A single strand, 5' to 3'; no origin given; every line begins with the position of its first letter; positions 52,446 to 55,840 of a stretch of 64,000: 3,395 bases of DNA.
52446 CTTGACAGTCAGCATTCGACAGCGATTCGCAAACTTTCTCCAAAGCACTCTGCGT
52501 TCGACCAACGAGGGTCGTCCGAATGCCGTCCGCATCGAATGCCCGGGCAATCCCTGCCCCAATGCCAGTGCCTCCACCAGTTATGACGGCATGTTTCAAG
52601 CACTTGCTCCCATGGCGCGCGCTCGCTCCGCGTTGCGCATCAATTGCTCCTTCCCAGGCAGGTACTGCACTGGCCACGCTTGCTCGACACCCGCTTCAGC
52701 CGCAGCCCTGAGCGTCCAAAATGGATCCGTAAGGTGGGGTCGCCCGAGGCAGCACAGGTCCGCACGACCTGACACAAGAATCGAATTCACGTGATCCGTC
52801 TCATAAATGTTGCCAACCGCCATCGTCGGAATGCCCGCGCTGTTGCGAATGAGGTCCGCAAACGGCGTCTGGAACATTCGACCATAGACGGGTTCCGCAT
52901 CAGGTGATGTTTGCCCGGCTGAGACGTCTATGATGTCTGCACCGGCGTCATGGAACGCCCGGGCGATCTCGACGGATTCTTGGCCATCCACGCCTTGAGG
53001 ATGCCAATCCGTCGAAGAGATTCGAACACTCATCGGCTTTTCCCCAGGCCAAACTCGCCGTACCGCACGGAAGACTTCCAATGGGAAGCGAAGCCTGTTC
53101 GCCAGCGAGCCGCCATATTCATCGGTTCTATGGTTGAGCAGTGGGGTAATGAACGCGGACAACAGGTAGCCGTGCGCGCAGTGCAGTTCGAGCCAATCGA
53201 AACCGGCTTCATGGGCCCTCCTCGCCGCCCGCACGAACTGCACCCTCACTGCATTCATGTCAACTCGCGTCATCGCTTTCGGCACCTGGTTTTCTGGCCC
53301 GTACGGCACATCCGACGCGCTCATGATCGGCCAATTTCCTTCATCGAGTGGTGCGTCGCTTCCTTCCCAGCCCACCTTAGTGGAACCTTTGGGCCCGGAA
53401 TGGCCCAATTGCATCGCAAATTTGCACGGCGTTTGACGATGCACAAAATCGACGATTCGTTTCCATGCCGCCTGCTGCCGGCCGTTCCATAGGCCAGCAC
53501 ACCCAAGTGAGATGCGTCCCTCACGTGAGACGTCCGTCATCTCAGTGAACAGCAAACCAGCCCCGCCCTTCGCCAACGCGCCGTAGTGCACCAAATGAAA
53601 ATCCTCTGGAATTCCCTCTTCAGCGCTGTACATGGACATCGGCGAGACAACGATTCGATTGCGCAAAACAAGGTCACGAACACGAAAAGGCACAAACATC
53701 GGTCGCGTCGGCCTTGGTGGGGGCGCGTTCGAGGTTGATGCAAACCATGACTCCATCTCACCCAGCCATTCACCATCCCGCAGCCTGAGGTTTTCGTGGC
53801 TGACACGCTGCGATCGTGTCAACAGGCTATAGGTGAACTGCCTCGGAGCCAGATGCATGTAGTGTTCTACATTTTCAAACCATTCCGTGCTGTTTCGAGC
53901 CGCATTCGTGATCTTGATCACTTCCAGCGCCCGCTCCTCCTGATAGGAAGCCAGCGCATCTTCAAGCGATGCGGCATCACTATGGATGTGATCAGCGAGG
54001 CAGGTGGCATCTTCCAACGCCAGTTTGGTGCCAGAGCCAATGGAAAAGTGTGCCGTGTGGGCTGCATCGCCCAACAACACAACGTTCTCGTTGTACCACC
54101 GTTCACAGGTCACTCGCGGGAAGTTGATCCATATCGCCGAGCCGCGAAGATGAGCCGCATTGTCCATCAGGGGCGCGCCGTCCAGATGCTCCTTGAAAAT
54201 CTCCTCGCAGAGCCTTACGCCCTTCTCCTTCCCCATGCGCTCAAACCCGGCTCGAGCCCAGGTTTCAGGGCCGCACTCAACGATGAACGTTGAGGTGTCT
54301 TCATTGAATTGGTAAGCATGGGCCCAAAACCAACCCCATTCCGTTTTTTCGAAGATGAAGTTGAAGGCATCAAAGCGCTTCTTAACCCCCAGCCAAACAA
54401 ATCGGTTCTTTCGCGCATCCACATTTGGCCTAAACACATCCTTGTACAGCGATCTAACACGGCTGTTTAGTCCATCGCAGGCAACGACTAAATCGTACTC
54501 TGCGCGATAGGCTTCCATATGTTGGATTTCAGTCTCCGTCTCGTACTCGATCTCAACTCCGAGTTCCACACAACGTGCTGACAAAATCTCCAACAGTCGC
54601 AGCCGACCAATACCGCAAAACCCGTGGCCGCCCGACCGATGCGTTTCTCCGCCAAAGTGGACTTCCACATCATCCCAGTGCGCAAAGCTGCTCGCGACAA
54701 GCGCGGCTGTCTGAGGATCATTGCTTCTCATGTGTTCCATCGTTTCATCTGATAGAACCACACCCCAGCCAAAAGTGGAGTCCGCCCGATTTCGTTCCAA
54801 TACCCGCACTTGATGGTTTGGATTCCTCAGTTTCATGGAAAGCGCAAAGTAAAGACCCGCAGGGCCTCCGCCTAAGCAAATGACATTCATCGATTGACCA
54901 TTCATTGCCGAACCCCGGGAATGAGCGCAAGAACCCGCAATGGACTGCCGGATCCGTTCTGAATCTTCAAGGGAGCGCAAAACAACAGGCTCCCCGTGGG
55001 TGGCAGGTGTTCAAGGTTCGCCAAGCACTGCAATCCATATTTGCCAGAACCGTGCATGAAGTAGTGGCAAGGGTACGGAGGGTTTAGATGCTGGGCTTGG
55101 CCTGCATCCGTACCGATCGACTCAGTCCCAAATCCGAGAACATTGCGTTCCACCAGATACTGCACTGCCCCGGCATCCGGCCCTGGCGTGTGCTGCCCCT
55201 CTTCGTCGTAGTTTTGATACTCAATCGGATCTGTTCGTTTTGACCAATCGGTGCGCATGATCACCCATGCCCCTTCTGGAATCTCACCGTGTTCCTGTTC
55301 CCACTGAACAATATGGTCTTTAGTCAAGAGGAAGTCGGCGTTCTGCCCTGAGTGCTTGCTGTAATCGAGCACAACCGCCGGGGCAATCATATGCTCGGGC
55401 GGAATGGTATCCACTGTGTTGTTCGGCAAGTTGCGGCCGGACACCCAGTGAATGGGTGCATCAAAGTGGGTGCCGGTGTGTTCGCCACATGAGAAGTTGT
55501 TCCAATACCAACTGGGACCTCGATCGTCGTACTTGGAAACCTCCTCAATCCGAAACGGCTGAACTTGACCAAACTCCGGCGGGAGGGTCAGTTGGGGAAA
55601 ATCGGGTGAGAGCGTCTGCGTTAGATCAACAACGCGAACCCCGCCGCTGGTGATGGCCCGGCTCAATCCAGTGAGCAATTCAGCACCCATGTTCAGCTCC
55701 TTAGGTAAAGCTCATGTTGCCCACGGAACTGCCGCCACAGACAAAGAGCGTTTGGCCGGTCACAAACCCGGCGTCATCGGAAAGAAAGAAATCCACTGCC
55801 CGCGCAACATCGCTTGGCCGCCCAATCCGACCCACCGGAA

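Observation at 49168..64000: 14-gene translationally coupled operon combining IorAB, an Ipf-like aryl-alkanoyl-CoA dioxygenase/side-chain-removal module, an isatin-hydrolase-family gene and an anthraniloyl/salicylyl-CoA monooxygenase-reductase module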

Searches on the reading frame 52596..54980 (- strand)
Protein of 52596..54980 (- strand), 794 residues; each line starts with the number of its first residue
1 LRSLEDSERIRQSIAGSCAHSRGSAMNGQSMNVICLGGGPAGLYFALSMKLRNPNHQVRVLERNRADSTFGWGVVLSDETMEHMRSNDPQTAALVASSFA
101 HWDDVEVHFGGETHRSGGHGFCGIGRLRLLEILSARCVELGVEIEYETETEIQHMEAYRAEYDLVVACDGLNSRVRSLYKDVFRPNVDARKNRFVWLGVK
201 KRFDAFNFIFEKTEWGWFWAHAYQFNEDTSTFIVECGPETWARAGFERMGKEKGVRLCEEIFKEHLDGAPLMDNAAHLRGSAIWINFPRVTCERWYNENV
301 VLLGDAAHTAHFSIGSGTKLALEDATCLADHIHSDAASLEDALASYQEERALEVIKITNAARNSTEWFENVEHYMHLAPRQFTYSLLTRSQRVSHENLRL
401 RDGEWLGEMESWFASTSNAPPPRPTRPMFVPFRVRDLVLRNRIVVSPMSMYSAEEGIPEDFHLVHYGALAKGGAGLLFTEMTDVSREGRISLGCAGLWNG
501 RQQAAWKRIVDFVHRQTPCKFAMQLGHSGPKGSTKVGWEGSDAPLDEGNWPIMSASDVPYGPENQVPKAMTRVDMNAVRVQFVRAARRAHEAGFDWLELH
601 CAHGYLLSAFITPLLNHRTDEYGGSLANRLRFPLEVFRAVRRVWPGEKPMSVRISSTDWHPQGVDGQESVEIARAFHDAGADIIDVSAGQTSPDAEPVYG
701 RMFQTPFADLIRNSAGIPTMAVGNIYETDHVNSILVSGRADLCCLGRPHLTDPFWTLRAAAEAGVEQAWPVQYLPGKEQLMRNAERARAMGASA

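Call 4: search_protein_families(library=pfam, proteins=[window:52596-54980:-])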
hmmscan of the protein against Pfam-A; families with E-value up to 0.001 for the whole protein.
window:52596-54980:- (794 aa): 3 families
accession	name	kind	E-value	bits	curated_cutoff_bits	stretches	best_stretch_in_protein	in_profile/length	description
PF00724.26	Oxidored_FMN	-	1.2e-62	212.6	27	1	428-761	2-337/342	NADH:flavin oxidoreductase / NADH oxidase family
PF01494.25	FAD_binding_3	-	1.1e-16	61.5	22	1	32-357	3-345/349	FAD binding domain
PF05834.18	Lycopene_cycl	-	9.3e-05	22.1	23.4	1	33-160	2-118/380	Lycopene cyclase protein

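Call 6: search_protein_families(library=ncbifam, proteins=[window:52596-54980:-], max_evalue=0.00001)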
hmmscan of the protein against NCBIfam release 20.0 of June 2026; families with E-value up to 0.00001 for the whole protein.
window:52596-54980:- (794 aa): 36 families (the best 25 are shown)
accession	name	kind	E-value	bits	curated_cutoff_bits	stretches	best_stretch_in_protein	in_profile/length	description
NF006101.0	PRK08255.1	equivalog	0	1274.2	1078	1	31-791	1-763/768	bifunctional salicylyl-CoA 5-hydroxylase/oxidoreductase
NF010047.0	PRK13523.1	equivalog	3.6e-88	295.8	431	1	428-773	5-334/339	NADPH dehydrogenase NamA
NF053547.1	violacein_VioD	equivalog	1.9e-74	250.8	620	1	32-394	1-356/372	flavin-dependent violacein biosynthesis monooxygenase VioD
TIGR03997.1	mycofact_OYE_2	equivalog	1.2e-56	192.5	793.15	1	428-761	2-329/645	mycofactocin system FadH/OYE family oxidoreductase 2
NF041087.1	bile_acid_BaiCD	equivalog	3e-56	190.8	825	1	428-760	4-329/642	bile acid Fe-S flavoenzyme BaiCD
NF045592.1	bili_reduct_N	equivalog_domain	3.6e-40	138.2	425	1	429-762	3-333/363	bilirubin reductase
NF045599.1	bili_reduct_long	exception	3.7e-39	134.5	750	1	430-762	3-334/641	bilirubin reductase, long form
NF007899.0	PRK10605.1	subfamily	9e-37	127.2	403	1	427-768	5-346/365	N-ethylmaleimide reductase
NF005313.0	PRK06847.1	subfamily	1.2e-24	87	372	2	293-367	277-350/375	hypothetical protein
TIGR03996.1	mycofact_OYE_1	hypoth_equivalog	6e-19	68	627.9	1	440-761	14-324/633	mycofactocin system FadH/OYE family oxidoreductase 1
NF005243.0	PRK06753.1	equivalog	1.5e-18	66.8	365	2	294-363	266-333/374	hypothetical protein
NF033623.1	urate_HpxO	equivalog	1.6e-16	60.2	500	1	293-367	271-345/381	FAD-dependent urate hydroxylase HpxO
NF005720.0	PRK07538.1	subfamily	1.7e-16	60.2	400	1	151-382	145-381/418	hypothetical protein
NF005566.0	PRK07236.1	subfamily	8e-16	57.9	333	1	292-364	299-371/386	hypothetical protein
NF004829.0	PRK06183.1-3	subfamily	3.4e-14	52.5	390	1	153-363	157-355/520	bifunctional 3-(3-hydroxy-phenyl)propionate/3-hydroxycinnamic acid hydroxylase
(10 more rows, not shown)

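Call 44: search_solved_structures(query=window:52596-54905:-, max_evalue=1e-10)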
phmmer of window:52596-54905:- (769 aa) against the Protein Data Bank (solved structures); distinct sequences matched with E-value up to 1e-10: 140 (the best 60 are shown).
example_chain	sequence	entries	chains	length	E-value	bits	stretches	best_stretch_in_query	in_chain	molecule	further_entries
5ocs_A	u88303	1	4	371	2e-85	290.7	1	403-751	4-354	Putative NADH-depentdent flavin oxidoreductase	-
7o0t_A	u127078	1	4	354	2.5e-84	287.1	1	403-749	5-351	NADH:flavin oxidoreductase/NADH oxidase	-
8pun_A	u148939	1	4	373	5.4e-80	272.8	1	399-749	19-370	NADPH dehydrogenase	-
5cpl_A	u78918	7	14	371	3.8e-79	270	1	403-745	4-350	Xenobiotic reductase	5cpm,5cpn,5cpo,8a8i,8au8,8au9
5n6q_A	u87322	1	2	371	4e-79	269.9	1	403-745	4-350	NADH:flavin oxidoreductase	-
3l67_A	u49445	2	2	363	1e-78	268.5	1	403-745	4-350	Xenobiotic reductase A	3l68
8auh_A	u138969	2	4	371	1.4e-78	268.1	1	403-745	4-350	NADH:flavin oxidoreductase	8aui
8auf_A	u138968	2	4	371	1.4e-78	268.1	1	403-745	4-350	NADH:flavin oxidoreductase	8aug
3l65_A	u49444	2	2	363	2.8e-78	267.1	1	403-745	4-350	Xenobiotic reductase A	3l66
3n14_A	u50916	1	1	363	2.8e-78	267.1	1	403-745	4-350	Xenobiotic reductase A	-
3l5l_A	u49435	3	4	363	4.5e-78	266.4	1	403-745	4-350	Xenobiotic reductase A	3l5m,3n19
2h8z_A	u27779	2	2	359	4.8e-78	266.3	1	403-744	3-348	Xenobiotic reductase A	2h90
2h8x_A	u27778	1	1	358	5.8e-78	266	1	403-744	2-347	Xenobiotic reductase A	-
4uth_A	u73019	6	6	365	1.5e-77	264.7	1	403-745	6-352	NADH:flavin oxidoreductase | XENOBIOTIC REDUCTASE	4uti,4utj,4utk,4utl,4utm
5lni_A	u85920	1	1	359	1.7e-77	264.5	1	403-744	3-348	NADH:flavin oxidoreductase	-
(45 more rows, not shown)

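Call 46: find_homologous_proteins(query=window:52596-54905:-, max_evalue=1e-100)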
Query window:52596-54905:- (769 aa): 8000 proteins with E <= 1e-100 among 8000 candidates; the best 120 are listed.
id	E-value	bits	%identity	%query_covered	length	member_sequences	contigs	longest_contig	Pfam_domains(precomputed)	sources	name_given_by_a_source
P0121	0.0e+0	1661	90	100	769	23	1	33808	PF00724.27,PF01494.26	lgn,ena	-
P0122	0.0e+0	1612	87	100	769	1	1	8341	PF00724.27,PF01494.26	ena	-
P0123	0.0e+0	1606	86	100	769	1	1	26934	PF00724.27,PF01494.26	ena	-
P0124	0.0e+0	1491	80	100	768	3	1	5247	PF00724.27,PF01494.26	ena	-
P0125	0.0e+0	1352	73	99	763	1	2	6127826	PF00724.27,PF01494.26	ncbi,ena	-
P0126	0.0e+0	1300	72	99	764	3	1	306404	PF00724.27,PF01494.26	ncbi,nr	ncbi:MAG: bifunctional salicylyl-CoA 5-hydroxylase/oxidoreductase [Pseudomonadales bacterium]|nr:bif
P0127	0.0e+0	1268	70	99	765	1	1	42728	PF00724.27,PF01494.26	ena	-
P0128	0.0e+0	1255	69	99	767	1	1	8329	PF00724.27,PF01494.26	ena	-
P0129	0.0e+0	1250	69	99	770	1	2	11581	PF00724.27,PF01494.26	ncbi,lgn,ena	-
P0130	0.0e+0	1244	69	99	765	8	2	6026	PF00724.27,PF01494.26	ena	-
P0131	0.0e+0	1236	68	99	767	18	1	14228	PF00724.27,PF01494.26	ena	-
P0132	0.0e+0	1232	68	99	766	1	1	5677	PF00724.27,PF01494.26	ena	-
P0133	0.0e+0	1226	69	99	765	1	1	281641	PF00724.27,PF01494.26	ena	-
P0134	0.0e+0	1211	66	99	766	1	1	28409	PF00724.27,PF01494.26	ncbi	-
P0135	0.0e+0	1190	65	99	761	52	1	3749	PF00724.27,PF01494.26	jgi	jgi:anthraniloyl-CoA monooxygenase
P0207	0.0e+0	1114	62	98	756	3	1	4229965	PF00724.27,PF13450.13,PF05834.19,PF01494.26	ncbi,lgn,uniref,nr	ncbi:bifunctional salicylyl-CoA 5-hydroxylase/oxidoreductase [Roseiterribacter gracilis]|uniref:NADH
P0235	0.0e+0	1107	62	99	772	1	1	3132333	PF00724.27,PF01494.26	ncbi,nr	ncbi:bifunctional salicylyl-CoA 5-hydroxylase/oxidoreductase [Porticoccaceae bacterium LTM1]|nr:bifu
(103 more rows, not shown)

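Call 47: find_encoding_contigs(protein=P0235, flank=8000, max_places=1)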
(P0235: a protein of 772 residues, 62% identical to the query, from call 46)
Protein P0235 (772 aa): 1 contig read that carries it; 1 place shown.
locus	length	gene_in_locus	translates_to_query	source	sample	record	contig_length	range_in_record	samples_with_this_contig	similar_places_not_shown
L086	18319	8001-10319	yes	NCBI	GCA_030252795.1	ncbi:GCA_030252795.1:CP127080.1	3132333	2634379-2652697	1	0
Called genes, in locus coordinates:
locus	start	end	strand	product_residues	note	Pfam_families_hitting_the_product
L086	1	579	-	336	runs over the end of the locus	PF04773:FecR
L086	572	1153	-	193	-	PF04542:Sigma70_r2 (weak), PF08281:Sigma70_r4_2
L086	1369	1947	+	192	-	PF13511:DUF4124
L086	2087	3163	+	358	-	PF00989:PAS (weak), PF00512:HisKA, PF02518:HATPase_c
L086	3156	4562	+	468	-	PF00072:Response_reg, PF00158:Sigma54_activat, PF14532:Sigma54_activ_2, PF07728:AAA_5, PF25601:AAA_lid_14, PF02954:HTH_8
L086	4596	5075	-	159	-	PF12802:MarR_2, PF01047:MarR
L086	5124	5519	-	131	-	PF01042:Ribonuc_L-PSP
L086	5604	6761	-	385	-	PF02771:Acyl-CoA_dh_N, PF02770:Acyl-CoA_dh_M, PF00441:Acyl-CoA_dh_1, PF08028:Acyl-CoA_dh_2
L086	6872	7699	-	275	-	PF00378:ECH_1, PF16113:ECH_2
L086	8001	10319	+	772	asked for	PF01494:FAD_binding_3, PF00724:Oxidored_FMN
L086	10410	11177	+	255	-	PF00106:adh_short, PF08659:KR, PF01370:Epimerase, PF13460:NAD_binding_10 (weak), PF13561:adh_short_C2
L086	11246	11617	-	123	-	PF05656:DUF805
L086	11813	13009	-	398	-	PF00085:Thioredoxin, PF00578:AhpC-TSA, PF08534:Redoxin, PF13098:Thioredoxin_2 (faint), PF13905:Thioredoxin_8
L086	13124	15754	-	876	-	PF07660:STN, PF07715:Plug, PF00593:TonB_dep_Rec_b-barrel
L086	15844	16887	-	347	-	PF04773:FecR, PF16344:FecR_C (weak)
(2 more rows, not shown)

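Call 48: find_encoding_contigs(protein=P0207, flank=8000, max_places=1)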
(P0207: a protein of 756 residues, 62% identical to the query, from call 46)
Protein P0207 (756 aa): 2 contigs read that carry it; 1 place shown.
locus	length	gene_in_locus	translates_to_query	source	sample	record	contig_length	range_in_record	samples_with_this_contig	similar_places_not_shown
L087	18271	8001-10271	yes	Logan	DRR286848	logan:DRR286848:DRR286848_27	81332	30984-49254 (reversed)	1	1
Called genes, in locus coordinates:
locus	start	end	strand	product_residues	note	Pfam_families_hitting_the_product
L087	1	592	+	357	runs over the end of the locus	PF25876:HH_MFP_RND, PF25954:Beta-barrel_RND_2 (weak), PF25967:RND-MFP_C (weak), PF25975:CzcB_C (weak)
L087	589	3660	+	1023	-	PF00873:ACR_tran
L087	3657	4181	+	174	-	-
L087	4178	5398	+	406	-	PF01734:Patatin, PF12536:DUF3734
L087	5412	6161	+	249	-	PF06314:ADC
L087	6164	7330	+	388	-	PF00989:PAS, PF13188:PAS_8, PF08448:PAS_4, PF13426:PAS_9, PF00512:HisKA, PF02518:HATPase_c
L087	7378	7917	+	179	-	PF12802:MarR_2, PF01047:MarR, PF13601:HTH_34 (weak), PF13463:HTH_27 (weak)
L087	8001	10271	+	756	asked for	PF01494:FAD_binding_3, PF05834:Lycopene_cycl (weak), PF13450:NAD_binding_8 (faint), PF00724:Oxidored_FMN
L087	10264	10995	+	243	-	PF00106:adh_short, PF01370:Epimerase, PF08659:KR, PF13460:NAD_binding_10 (weak), PF13561:adh_short_C2, PF23441:SDR (weak)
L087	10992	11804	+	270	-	PF00378:ECH_1, PF16113:ECH_2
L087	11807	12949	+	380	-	PF02771:Acyl-CoA_dh_N, PF02770:Acyl-CoA_dh_M, PF00441:Acyl-CoA_dh_1, PF08028:Acyl-CoA_dh_2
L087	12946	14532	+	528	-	PF00501:AMP-binding, PF13193:AMP-binding_C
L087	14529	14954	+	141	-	PF13279:4HBT_2, PF03061:4HBT (weak)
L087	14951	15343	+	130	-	PF01042:Ribonuc_L-PSP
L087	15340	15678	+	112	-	PF02899:Phage_int_SAM_1 (weak)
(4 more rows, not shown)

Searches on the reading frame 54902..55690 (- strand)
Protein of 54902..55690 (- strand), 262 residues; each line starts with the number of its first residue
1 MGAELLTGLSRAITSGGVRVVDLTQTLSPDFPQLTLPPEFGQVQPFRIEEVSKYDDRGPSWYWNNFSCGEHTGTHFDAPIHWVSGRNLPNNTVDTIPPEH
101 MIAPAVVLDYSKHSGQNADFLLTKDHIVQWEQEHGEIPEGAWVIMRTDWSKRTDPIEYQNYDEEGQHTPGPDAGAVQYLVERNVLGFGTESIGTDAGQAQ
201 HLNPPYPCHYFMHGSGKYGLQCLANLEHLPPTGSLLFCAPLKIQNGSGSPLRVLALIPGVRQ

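Call 4: search_protein_families(library=pfam, proteins=[window:54902-55690:-])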
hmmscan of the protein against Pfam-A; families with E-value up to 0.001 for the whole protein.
window:54902-55690:- (262 aa): 1 family
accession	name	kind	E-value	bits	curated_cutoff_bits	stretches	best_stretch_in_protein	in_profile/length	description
PF04199.19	Cyclase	-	6e-41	140.4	23.1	1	21-196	1-142/142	Putative cyclase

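Call 6: search_protein_families(library=ncbifam, proteins=[window:54902-55690:-], max_evalue=0.00001)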
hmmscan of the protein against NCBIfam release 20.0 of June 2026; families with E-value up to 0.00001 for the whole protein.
window:54902-55690:- (262 aa): 0 families

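Call 18: search_solved_structures(query=window:54902-55690:-, max_evalue=0.00001, show_alignments=2)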
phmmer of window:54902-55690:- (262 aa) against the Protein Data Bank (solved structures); distinct sequences matched with E-value up to 0.00001: 7.
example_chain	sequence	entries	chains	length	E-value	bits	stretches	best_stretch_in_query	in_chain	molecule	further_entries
5nna_A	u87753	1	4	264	2.4e-108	365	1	6-257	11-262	isatin hydrolase A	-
5nnb_A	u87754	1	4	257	2.8e-108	364.8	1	9-257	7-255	isatin hydrolase A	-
5nmp_A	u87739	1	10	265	1e-107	362.9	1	5-257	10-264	Isatin hydrolase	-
4j0n_A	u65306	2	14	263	2.7e-82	279.6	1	5-258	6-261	Isatin hydrolase B | Putative uncharacterized protein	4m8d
8f9x_A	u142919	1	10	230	1e-30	110.3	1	19-257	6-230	Cyclase family protein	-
1r61_A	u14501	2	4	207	2.3e-09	40.2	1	68-255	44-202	metal-dependent hydrolase | Hydrolase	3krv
8hmo_A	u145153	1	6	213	3.1e-08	36.6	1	69-256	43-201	Metal-dependent hydrolase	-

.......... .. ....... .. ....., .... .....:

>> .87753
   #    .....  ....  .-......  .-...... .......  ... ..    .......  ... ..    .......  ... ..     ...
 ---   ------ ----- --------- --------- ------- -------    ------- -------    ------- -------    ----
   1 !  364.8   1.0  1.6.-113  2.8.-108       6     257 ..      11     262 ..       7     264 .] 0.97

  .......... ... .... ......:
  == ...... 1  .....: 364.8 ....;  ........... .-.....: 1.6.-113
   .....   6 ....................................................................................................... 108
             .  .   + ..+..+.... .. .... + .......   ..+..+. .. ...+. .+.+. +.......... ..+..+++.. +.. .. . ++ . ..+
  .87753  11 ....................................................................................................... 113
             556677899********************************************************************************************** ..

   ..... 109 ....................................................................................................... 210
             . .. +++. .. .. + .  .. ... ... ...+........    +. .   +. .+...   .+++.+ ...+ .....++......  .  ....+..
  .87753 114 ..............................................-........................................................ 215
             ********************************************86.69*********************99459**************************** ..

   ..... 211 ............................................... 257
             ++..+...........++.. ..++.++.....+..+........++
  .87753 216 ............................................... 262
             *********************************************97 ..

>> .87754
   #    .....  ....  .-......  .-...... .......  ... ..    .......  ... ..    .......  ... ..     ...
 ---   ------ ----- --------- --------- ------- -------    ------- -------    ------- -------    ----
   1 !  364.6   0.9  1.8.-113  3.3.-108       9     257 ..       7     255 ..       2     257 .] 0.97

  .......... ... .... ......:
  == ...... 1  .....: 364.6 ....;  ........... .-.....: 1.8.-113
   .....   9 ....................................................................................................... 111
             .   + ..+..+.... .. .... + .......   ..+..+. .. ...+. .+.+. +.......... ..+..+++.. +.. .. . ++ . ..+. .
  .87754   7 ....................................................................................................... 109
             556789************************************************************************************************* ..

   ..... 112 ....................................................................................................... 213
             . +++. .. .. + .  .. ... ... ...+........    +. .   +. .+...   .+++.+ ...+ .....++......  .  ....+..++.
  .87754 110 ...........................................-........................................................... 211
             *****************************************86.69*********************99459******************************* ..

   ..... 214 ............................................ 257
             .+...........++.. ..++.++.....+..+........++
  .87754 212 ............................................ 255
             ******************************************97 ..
